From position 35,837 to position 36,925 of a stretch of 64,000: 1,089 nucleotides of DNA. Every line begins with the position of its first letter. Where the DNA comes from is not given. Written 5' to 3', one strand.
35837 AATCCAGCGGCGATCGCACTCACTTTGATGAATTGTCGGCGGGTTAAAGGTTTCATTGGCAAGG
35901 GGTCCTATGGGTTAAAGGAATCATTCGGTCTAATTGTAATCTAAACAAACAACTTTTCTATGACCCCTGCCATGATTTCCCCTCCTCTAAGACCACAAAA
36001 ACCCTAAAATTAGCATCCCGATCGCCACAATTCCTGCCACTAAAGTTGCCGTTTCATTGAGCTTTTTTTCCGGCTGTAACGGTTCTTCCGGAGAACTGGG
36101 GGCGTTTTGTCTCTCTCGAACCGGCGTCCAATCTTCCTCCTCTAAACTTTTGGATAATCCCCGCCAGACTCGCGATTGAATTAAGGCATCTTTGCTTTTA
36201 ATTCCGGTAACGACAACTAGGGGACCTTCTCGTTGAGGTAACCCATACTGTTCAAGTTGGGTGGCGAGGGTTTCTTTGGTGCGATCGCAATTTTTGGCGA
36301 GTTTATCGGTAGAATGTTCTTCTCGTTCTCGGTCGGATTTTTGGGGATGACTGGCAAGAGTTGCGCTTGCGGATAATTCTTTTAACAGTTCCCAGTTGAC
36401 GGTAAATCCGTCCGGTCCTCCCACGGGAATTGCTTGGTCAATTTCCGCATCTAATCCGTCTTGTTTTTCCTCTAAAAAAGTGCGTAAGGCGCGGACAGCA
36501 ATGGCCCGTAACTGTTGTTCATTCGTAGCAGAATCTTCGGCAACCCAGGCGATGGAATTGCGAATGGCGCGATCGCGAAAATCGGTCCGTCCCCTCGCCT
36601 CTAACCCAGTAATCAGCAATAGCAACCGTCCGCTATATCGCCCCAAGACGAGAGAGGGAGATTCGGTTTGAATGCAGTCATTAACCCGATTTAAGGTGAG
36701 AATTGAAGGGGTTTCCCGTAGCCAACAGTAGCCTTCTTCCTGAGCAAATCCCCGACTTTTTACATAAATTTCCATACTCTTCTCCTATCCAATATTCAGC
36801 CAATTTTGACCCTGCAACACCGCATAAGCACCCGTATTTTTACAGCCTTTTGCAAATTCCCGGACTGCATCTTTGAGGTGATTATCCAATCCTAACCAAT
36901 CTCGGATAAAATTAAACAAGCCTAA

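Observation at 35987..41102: Co-directional island of dynamin-like GTPase, PNK-like kinase, decayed ORF, small P-loop GTPase and tail-anchored partner. Candidate uncharacterised GTPase-based system.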

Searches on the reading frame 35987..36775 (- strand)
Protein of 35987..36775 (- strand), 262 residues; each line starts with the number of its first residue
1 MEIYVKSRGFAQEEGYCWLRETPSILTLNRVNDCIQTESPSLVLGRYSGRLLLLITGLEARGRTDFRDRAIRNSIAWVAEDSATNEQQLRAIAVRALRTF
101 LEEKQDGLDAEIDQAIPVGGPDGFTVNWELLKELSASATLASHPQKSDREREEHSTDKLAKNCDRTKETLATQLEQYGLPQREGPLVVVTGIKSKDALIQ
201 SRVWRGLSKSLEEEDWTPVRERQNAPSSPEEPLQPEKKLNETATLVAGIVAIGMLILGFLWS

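Call 3: search_protein_families(library=pfam, proteins=[window:35987-36775:-], max_evalue=1)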
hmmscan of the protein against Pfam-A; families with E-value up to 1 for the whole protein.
window:35987-36775:- (262 aa): 2 families
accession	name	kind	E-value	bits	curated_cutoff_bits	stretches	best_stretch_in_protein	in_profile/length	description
PF01988.24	VIT1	-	0.2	11.9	28.1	1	146-210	64-125/214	VIT family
PF17254.7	DUF5321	-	0.64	9.9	27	1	82-168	70-155/160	Family of unknown function (DUF5321)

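Call 4: search_protein_families(library=ncbifam, proteins=[window:35987-36775:-], max_evalue=1)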
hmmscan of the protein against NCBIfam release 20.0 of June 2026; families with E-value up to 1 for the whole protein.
window:35987-36775:- (262 aa): 0 families

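Call 5: search_protein_families(library=padloc, proteins=[window:35987-36775:-], max_evalue=1)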
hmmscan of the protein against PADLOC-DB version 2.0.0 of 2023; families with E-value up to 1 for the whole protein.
window:35987-36775:- (262 aa): 0 families

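Call 27: search_solved_structures(query=window:35987-36775:-, max_evalue=10)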
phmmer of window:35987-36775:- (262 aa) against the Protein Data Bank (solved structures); distinct sequences matched with E-value up to 10: 3.
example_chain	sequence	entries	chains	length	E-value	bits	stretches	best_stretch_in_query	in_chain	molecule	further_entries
7xkx_A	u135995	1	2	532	0.21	14.3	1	102-181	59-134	SQHop_cyclase_C domain-containing protein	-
5mfb_A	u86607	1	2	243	0.9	12.3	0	65-113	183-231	YIII(Dq)4CqI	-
3aq1_B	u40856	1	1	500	0.94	12.2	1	83-145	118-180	Thermosome subunit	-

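Call 32: find_homologous_proteins(query=window:35987-36775:-)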
Query window:35987-36775:- (262 aa): 55 proteins with E <= 0.001 among 1670 candidates.
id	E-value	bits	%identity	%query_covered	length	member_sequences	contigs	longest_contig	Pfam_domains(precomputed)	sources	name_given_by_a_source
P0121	6.9e-158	542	93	100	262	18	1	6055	-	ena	-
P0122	5.2e-152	523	91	100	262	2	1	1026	-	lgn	-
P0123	3.6e-150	517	90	100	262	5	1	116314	-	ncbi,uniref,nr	ncbi:hypothetical protein [Laspinema olomoucense]|uniref:hypothetical protein n=1 Tax=Laspinema olom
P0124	3.5e-147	507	89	100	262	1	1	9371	-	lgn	-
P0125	4.9e-145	500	87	100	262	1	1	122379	-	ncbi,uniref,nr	ncbi:hypothetical protein NG796_14355 [Laspinema sp. A4]|uniref:hypothetical protein n=1 Tax=Laspine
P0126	1.7e-144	498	87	100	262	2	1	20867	-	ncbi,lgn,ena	-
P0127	1.1e-140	485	85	100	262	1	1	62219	-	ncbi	-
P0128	1.1e-134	466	89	90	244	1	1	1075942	-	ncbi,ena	-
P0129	7.6e-130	450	85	92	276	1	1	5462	-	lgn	-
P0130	6.2e-97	342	62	100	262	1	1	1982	-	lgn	-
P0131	4.8e-95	336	62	100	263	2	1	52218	-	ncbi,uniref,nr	ncbi:hypothetical protein [Phormidium sp. CCY1219]|uniref:hypothetical protein n=1 Tax=Phormidium sp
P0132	2.1e-58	216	45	100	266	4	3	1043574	-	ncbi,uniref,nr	ncbi:MAG: hypothetical protein F6K36_22360 [Symploca sp. SIO3C6]|uniref:Uncharacterized protein n=1 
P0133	2.6e-53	199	45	100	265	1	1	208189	-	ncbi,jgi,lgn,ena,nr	ncbi:MAG: hypothetical protein KME23_13390 [Goleter apudmare HA4340-LM2]|jgi:hypothetical protein|nr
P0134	1.1e-51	194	46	99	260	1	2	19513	-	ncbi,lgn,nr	ncbi:MAG: hypothetical protein SAK29_12400 [Scytonema sp. PMC 1069.18]|nr:hypothetical protein [Scyt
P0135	5.0e-50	188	43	99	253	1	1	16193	-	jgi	jgi:hypothetical protein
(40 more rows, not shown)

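Call 39: search_protein_families(library=pfam, alignment_id=A2, max_evalue=1)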
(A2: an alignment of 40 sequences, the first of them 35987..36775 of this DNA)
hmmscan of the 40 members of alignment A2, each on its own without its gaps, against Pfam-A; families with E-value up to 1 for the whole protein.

A. member 1, window:35987-36775:- (262 aa): 2 families
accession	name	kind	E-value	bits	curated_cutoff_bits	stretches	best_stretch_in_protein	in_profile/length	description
PF01988.24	VIT1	-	0.2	11.9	28.1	1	146-210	64-125/214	VIT family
PF17254.7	DUF5321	-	0.64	9.9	27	1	82-168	70-155/160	Family of unknown function (DUF5321)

B. families by the number of members that match (of 40 scanned): 108 families (the first 25 are shown)
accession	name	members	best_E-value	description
PF00400.38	WD40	5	3e-13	WD domain, G-beta repeat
PF24817.1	WD40_WDHD1_1st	5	6e-11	WDHD1 first WD40 domain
PF25174.1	Beta-prop_THOC3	4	1.2e-10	THOC3 beta-propeller domain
PF24807.1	WD40_CDC20-Fz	4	1.6e-10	CDC20/Fizzy WD40 domain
PF24814.1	WD40_Prp19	4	1.3e-09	Prp19 WD40 domain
PF25173.1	Beta-prop_WDR3_1st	4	1.5e-09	WDR3 first beta-propeller domain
PF23409.1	Beta-prop_EML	4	3.2e-09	Echinoderm microtubule-associated protein first beta-propeller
PF23414.1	Beta-prop_EML_2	4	2.3e-08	Echinoderm microtubule-associated protein second beta-propeller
PF25172.1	Beta-prop_WDR3_2nd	4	1.6e-07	WDR3 second beta-propeller domain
PF24796.1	WDR55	4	3.2e-07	WDR55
PF25047.1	Beta-prop_TEP1_2nd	4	1.7e-06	TEP-1 second beta-propeller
PF24782.2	WD40_MABP1-WDR62_2nd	4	5.3e-06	MABP1/WDR62 second WD40 domain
PF24105.1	Beta-prop_CAF1B_HIR1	4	3.6e-05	CAF1B/HIR1 beta-propeller domain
PF24805.1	EIF3I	4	7.6e-05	EIF3I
PF12894.13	ANAPC4_WD40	4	0.00013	Anaphase-promoting complex subunit 4 WD40 domain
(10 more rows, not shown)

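Call 42: predict_structure(alignment_id=A2)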
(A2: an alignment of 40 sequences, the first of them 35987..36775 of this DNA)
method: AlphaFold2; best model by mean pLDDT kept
length: 262 residues; sequences in the alignment: 40
mean_pLDDT: 88.4   pTM: 0.81
mean pLDDT of the five models: 88.4, 86.6, 85.9, 85.7, 84.8
residues with pLDDT >= 90: 190; 70-90: 46; 50-70: 10; < 50: 16
segments of 3 or more residues with pLDDT < 50: 225-240
pLDDT, mean of each block of 10 residues (from residue 1): 96 92 95 89 97 97 93 97 96 97 88 95 95 91 72 90 97 94 96 93 96 94 52 38 73 90 80
secondary structure, 60 per line:
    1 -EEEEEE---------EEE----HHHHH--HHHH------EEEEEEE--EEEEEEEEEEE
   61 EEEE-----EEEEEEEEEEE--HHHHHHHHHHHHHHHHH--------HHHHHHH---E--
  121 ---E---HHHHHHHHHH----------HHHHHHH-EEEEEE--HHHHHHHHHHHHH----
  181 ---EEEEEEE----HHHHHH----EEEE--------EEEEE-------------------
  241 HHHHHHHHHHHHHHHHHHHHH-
elements in order: E2-7 E17-19 H24-28 H31-34 E41-47 E50-64 E70-80 H83-99 H108-114 H128-137 H148-154 E156-161 H164-176 E184-190 H195-200 E205-208 E217-221 H241-261

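Call 78: fold_search(model_id=the predicted structure, library=pdb)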
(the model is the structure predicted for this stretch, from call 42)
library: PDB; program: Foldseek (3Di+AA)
matches with E <= 10: 503; with E <= 0.001: 0
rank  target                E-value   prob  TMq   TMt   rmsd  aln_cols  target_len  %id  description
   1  9t0n                  3.9e-03  0.80  0.27  0.23  10.7       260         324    9  Crystal structure of TagF (ACIAD2683) from Acinetobacter baylyi ADP1 (released 2025-11-12)
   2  8p0v_M                1.6e-02  0.60  0.21  0.16  11.3       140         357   14  Structure of the human Commander complex coiled coils, DENND10 and partial Retriever subcomplex (released 2024-03-20)
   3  6ulg_N                2.6e-02  0.69  0.30  0.19   7.5       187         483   11  Cryo-EM structure of the FLCN-FNIP2-Rag-Ragulator complex (released 2019-11-20)
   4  9v0j_A                2.9e-02  0.44  0.21  0.16  12.4       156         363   10  Cryo-EM structure of GATOR1-KICSTOR complex (released 2025-11-12)
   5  8adl_S                4.4e-02  0.57  0.26  0.19   9.7       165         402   13  Cryo-EM structure of the SEA complex (released 2022-11-02)
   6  4hj3_B                5.0e-02  0.30  0.21  0.27   8.1       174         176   12  Crystal Structure of Rhodobacter Sphaeroides LOV protein (released 2013-01-16)
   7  4hj6_A                6.3e-02  0.25  0.20  0.26   9.3       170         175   13  Crystal Structure of Rhodobacter Sphaeroides LOV protein (released 2013-01-16)
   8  9h4q_T                7.6e-02  0.47  0.26  0.19   9.6       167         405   13  Cryo-EM structure of the SEAC wing - EGOC (released 2025-11-05)
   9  4hj3_A                8.1e-02  0.21  0.20  0.26  10.1       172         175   12  Crystal Structure of Rhodobacter Sphaeroides LOV protein (released 2013-01-16)
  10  4hia_A                8.6e-02  0.21  0.20  0.26   9.3       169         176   14  Crystal Structure of Rhodobacter Sphaeroides LOV protein (released 2013-01-16)
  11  7obz_A                8.6e-02  0.21  0.20  0.26   9.3       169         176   12  Structure of RsLOV D109G (released 2021-06-30)
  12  7ob0_A                9.7e-02  0.20  0.20  0.26   9.3       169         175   12  Structure of RsLOV d2 variant (released 2021-06-30)
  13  4hj6_B                1.1e-01  0.20  0.20  0.26   9.3       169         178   13  Crystal Structure of Rhodobacter Sphaeroides LOV protein (released 2013-01-16)
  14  4hj4_B                1.1e-01  0.18  0.20  0.25  10.1       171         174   13  Crystal Structure of Rhodobacter Sphaeroides LOV protein (released 2013-01-16)
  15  7obz_B                1.6e-01  0.16  0.20  0.26  10.2       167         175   12  Structure of RsLOV D109G (released 2021-06-30)
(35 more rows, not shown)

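Call 84: search_protein_representatives(alignment_id=A2)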
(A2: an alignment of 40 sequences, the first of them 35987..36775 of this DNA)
Query: 40 sequences, 301 profile positions. Proteins with E-value up to 0.001 (for the whole library): 604; up to 1e-10: 465; up to 1e-30: 286. The best 150 are listed.
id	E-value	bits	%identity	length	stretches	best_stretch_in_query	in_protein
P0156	4.7e-95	334.8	-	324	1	1-265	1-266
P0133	1.7e-94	333.0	-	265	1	1-257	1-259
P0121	1.6e-91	323.2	-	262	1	1-255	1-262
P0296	3.9e-91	321.9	-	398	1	1-285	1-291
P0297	6.9e-90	317.8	-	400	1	1-259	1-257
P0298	3.5e-89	315.5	-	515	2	1-208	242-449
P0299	9.0e-89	314.1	-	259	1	2-254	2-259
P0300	1.6e-88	313.3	-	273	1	1-254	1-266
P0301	3.1e-88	312.4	-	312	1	1-285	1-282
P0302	4.4e-88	311.9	-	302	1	1-260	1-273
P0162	8.6e-88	310.9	-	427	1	1-268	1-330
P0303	2.8e-87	309.3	-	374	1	1-288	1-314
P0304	1.1e-86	307.3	-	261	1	1-249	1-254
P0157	7.8e-86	304.5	-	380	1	1-284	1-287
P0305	8.6e-86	304.4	-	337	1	1-288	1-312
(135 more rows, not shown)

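Call 91: search_solved_structures(query=A2, max_evalue=10)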
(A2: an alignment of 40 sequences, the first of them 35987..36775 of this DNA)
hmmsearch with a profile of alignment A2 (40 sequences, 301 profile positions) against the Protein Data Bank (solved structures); distinct sequences matched with E-value up to 10: 19.
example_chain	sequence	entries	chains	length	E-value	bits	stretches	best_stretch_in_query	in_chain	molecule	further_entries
8etq_A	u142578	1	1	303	0.022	17.3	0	90-124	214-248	k-cTRP5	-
8qag_A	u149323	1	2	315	0.093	15.2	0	215-284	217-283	sc-CC-6-95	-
9zn4_A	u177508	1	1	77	0.14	14.7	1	103-145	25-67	Nif11 domain-containing protein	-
9b8d_A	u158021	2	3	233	0.2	14.1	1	131-194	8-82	Ceg10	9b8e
9vmq_A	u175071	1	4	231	0.39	13.2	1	137-194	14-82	Dot/Icm T4SS effector Ceg10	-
6b4g_A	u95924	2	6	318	0.92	12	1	62-110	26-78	Nucleoporin GLE1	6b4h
9nyx_B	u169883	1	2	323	1.3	11.4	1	227-287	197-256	Rhodopsin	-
6fk6_A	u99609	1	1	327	1.4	11.4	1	227-287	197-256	Rhodopsin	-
6fkb_A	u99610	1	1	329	1.4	11.4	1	227-287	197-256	Rhodopsin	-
6fuf_A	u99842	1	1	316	1.5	11.3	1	226-287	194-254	Rhodopsin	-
1f88_A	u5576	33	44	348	1.5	11.3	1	227-287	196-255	RHODOPSIN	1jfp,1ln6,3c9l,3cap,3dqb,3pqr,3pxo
1gzm_A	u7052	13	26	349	1.5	11.3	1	227-287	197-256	RHODOPSIN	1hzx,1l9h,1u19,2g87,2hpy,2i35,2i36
3c9m_A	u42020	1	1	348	1.5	11.3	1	227-287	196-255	Rhodopsin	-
2x72_A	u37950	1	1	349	1.5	11.3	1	227-287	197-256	RHODOPSIN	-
2j4y_A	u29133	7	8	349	1.5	11.3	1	227-287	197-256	RHODOPSIN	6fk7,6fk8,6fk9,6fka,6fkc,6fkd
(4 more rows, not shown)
